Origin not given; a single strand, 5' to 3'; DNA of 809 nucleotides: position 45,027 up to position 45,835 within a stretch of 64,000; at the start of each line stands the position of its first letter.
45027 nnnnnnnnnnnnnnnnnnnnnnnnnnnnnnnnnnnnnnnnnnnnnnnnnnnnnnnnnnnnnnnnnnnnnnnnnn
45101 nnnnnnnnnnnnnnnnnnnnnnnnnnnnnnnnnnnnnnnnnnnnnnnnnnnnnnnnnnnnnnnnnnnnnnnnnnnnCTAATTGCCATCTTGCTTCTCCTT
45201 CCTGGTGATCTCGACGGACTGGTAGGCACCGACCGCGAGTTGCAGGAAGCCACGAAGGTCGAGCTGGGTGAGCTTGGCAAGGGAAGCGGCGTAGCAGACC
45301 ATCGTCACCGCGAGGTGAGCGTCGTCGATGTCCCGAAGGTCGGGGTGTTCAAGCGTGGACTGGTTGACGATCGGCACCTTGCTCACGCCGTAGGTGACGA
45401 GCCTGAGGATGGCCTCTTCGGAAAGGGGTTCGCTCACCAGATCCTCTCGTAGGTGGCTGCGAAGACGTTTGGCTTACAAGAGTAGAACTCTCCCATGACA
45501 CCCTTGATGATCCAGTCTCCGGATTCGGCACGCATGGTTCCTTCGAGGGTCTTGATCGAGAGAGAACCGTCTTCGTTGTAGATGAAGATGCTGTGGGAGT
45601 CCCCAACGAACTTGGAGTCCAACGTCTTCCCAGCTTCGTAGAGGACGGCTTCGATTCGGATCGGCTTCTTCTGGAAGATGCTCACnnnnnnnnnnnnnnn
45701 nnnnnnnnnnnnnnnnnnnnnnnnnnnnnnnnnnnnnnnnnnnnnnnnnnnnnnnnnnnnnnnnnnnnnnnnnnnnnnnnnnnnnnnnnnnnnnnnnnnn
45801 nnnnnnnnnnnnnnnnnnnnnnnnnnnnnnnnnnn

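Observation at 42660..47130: Family A DNA polymerase split into two genes with five coupled ORFs between the halves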

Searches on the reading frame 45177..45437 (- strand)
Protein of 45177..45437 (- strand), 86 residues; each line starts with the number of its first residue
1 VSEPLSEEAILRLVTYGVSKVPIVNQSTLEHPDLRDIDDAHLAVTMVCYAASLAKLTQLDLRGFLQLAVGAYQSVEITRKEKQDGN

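Call 3: search_protein_families(library=pfam, proteins=[window:45177-45437:-], max_evalue=0.1)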
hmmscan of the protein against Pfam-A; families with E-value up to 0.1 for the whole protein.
window:45177-45437:- (86 aa): 0 families

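Call 27: search_protein_families(library=phrogs, proteins=[window:45177-45437:-, P0104, P0105], max_evalue=0.1)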
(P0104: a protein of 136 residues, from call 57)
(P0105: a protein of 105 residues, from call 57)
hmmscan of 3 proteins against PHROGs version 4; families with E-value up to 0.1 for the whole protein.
window:45177-45437:- (86 aa): 0 families

P0104 (136 aa): 1 family
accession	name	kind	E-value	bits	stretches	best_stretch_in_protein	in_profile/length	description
phrog_37427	-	unknown function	0.0068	17.9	1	25-74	33-82/90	-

P0105 (105 aa): 0 families

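Call 32: find_homologous_proteins(query=A2, max_evalue=0.01)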
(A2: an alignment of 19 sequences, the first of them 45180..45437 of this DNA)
Query A2 (19 sequences) (86 aa, profile of the alignment): 14 proteins with E <= 0.01 among 8000 candidates. Only proteins of 41 to 247 residues were searched: fused or split forms outside these lengths cannot appear, so this answer is no evidence that the protein stands alone or is whole; lengths 'longer' or 'shorter' looks for them.
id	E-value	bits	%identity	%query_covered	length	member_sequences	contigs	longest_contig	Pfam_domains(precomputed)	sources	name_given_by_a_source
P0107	6.7e-21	92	99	100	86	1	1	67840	-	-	-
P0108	4.4e-20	89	31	66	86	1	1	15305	-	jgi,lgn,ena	-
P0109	6.8e-20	89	35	27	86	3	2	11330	-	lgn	-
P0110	1.9e-19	87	31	49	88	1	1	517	-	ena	-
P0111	1.9e-19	87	-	-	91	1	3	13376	-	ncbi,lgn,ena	-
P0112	2.1e-19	87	36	49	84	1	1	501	-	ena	-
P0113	2.3e-19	87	42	44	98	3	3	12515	-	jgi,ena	jgi:hypothetical protein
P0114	3.1e-19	87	31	41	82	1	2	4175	-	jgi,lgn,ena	-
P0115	3.5e-19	86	31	69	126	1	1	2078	-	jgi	jgi:hypothetical protein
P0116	4.0e-19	86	-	-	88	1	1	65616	-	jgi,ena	-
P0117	1.8e-18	84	30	55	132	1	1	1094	-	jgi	jgi:hypothetical protein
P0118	4.8e-18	83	41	51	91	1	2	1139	-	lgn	-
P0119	3.9e-17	80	39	44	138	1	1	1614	-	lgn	-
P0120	1.8e-16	78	44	45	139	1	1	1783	-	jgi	jgi:hypothetical protein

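Call 46: predict_structure(alignment_id=A2)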
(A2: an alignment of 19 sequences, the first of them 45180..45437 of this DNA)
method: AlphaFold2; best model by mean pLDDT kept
length: 86 residues; sequences in the alignment: 19
mean_pLDDT: 89.8   pTM: 0.73
mean pLDDT of the five models: 89.8, 88.0, 87.1, 86.8, 86.8
residues with pLDDT >= 90: 66; 70-90: 14; 50-70: 5; < 50: 1
segments of 3 or more residues with pLDDT < 50: none
pLDDT, mean of each block of 10 residues (from residue 1): 89 94 91 91 95 96 96 83 63
secondary structure, 60 per line:
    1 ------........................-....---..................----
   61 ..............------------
elements in order: H7-30 H32-35 H39-56 H61-74

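Call 53: fold_search(model_id=the predicted structure, library=pdb)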
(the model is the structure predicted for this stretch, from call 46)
No match with E <= 0.001 here; weaker rows may still be real.
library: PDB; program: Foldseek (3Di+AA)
matches with E <= 10: 19; with E <= 0.001: 0
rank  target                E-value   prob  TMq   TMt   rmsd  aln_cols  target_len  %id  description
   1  3ih6_D                8.5e-01  0.13  0.23  0.14   8.3        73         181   22  Crystal structure of putative zinc protease from Bordetella pertussis Tohama I (released 2009-08-18)
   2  3ih6_C                1.4e+00  0.12  0.24  0.14   8.0        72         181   22  Crystal structure of putative zinc protease from Bordetella pertussis Tohama I (released 2009-08-18)
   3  3ih6_E                2.0e+00  0.08  0.24  0.14   7.9        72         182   22  Crystal structure of putative zinc protease from Bordetella pertussis Tohama I (released 2009-08-18)
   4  3ih6_A                2.7e+00  0.07  0.23  0.14   7.9        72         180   22  Crystal structure of putative zinc protease from Bordetella pertussis Tohama I (released 2009-08-18)
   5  1wjt_MODEL_1_A        6.2e+00  0.02  0.23  0.21  15.8        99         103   14  Solution structure of the N-terminal Domain I of mouse transcription elongation factor S-II protein 3 (released 2004-11-29)
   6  2z7j                  6.6e+00  0.02  0.18  0.14  11.5        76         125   18  Structural insights into de multifunctional VP3 protein of birnaviruses:gold derivative (released 2008-02-05)
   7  2r18                  7.1e+00  0.02  0.18  0.14  11.4        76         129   18  Structural insights into the multifunctional protein VP3 of Birnaviruses (released 2008-02-05)
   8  4gk0_F                7.1e+00  0.06  0.33  0.32   7.4        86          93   16  Crystal structure of human Rev3-Rev7-Rev1 complex (released 2013-03-13)
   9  1cnt_4                7.5e+00  0.04  0.30  0.22  12.6        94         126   20  CILIARY NEUROTROPHIC FACTOR (released 1997-03-26)
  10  2wy4                  7.5e+00  0.09  0.40  0.28   3.7        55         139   14  Structure of bacterial globin from Campylobacter jejuni at 1.35 A resolution (released 2010-02-16)
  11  6tdu_O                8.1e+00  0.05  0.27  0.23   8.1        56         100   18  Cryo-EM structure of Euglena gracilis mitochondrial ATP synthase, full dimer, rotational states 1 (released 2019-11-27)
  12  1eh1                  8.6e+00  0.06  0.30  0.15  17.2        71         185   15  RIBOSOME RECYCLING FACTOR FROM THERMUS THERMOPHILUS (released 2000-11-15)
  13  4err_A                8.6e+00  0.03  0.26  0.27  10.5        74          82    9  1.55 Angstrom Crystal Structure of the Four Helical Bundle Membrane Localization Domain (4HBM) of the Vibrio vulnificu (released 2012-05-02)
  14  7d59_A                9.2e+00  0.02  0.21  0.03  13.1       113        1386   12  cryo-EM structure of human RNA polymerase III in apo state (released 2021-02-17)
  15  8p49_F                9.2e+00  0.03  0.26  0.08  13.8        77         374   16  Uncharacterized Q8U0N8 protein from Pyrococcus furiosus (released 2023-11-29)
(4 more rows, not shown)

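Call 57: search_protein_representatives(alignment_id=A2)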
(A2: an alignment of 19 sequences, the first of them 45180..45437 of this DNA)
Query: 19 sequences, 88 profile positions. Proteins with E-value up to 0.001 (for the whole library): 68; up to 1e-10: 48; up to 1e-30: 0. The best 68 are listed.
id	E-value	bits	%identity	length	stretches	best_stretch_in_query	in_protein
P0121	2.1e-24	101.5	-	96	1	1-86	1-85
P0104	4.7e-24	100.4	-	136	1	1-86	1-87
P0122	3.0e-23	97.8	-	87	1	1-84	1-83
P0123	4.9e-22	93.9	-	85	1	1-83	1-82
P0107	2.1e-21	91.8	-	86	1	3-81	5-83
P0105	7.2e-21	90.1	-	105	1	2-87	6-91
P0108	1.4e-20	89.2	-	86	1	1-85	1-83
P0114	9.7e-20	86.5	-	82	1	1-80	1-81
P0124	1.1e-19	86.3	-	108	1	7-77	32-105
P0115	1.1e-19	86.3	-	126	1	6-79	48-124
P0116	1.3e-19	86.1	-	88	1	6-76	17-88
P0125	2.6e-19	85.1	-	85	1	1-81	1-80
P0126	3.8e-19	84.6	-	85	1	1-83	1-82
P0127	6.0e-19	84.0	-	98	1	1-83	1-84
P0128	8.8e-19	83.4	-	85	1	1-84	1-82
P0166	3.3e-09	52.8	-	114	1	2-75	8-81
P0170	2.3e-07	46.9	-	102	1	7-82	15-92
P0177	9.1e-05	38.5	-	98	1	1-81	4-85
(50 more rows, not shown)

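Call 58: find_encoding_contigs(protein=P0170, flank=3500, max_places=2)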
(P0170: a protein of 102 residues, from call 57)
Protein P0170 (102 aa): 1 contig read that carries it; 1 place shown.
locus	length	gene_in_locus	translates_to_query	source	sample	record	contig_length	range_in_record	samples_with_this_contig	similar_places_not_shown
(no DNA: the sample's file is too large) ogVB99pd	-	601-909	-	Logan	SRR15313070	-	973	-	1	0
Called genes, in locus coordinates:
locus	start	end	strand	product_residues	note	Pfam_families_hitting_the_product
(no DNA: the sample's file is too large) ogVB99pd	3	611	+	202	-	?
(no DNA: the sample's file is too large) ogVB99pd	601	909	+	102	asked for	-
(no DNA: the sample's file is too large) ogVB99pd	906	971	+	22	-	?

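Call 59: find_encoding_contigs(protein=P0177, flank=3500, max_places=2)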
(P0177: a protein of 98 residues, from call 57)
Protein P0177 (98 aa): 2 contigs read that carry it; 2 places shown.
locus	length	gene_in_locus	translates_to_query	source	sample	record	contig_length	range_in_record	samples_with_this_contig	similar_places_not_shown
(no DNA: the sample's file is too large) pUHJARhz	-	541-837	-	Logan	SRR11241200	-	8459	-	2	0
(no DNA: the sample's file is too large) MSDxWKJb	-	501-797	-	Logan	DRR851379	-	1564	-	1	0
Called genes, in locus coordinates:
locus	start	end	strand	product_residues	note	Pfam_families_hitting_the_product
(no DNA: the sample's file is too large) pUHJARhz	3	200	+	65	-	?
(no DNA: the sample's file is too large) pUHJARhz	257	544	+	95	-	-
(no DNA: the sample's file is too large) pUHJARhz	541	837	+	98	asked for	-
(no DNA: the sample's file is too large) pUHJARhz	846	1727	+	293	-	-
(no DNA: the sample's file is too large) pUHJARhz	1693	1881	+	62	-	-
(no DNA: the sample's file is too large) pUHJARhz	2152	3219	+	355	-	PF01580:FtsK_SpoIIIE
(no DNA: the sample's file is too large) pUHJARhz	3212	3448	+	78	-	-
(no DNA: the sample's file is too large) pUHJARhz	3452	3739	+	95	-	-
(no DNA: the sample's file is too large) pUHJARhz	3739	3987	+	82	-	-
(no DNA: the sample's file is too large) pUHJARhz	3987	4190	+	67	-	-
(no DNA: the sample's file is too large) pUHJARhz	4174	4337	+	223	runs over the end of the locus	PF04664:OGFr_N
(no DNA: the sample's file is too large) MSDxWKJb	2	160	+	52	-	?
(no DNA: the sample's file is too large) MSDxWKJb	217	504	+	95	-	-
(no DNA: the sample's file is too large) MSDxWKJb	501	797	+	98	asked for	-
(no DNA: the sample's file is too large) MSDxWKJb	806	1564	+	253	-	?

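Call 60: find_encoding_contigs(protein=P0166, flank=3500, max_places=2)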
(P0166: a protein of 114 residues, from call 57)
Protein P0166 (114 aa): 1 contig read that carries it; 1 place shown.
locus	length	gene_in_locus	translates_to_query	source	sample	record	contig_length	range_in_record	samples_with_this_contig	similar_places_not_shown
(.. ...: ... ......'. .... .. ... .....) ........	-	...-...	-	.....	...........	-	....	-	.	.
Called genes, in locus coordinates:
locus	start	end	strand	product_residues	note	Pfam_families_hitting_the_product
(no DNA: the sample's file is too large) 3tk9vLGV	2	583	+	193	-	?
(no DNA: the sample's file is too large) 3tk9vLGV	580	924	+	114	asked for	-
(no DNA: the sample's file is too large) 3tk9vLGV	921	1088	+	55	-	-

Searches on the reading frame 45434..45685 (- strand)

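Call 27: search_protein_families(library=phrogs, proteins=[window:45434-45685:-], max_evalue=0.1)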
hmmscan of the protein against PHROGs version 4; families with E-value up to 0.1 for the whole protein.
window:45434-45685:- (83 aa): 8 families
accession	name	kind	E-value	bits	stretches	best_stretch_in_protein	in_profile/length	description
phrog_419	-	unknown function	4.9e-24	86.3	1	4-81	44-122/300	-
phrog_4502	-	unknown function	2.6e-17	64.4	1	1-82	1-86/190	-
phrog_1810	-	unknown function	1.3e-15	58.8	1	4-81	10-91/166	-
phrog_19511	-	unknown function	1e-07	33.1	1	1-82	1-88/155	-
phrog_33170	-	unknown function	8.6e-05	23.7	1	48-80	87-119/124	-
phrog_4159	-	other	0.0012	19.2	1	45-82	46-83/270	nucleotide pyrophosphohydrolase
phrog_10664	-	unknown function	0.054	14.5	1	32-76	27-70/83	-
phrog_36774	-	unknown function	0.091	14.3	0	42-80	39-77/86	-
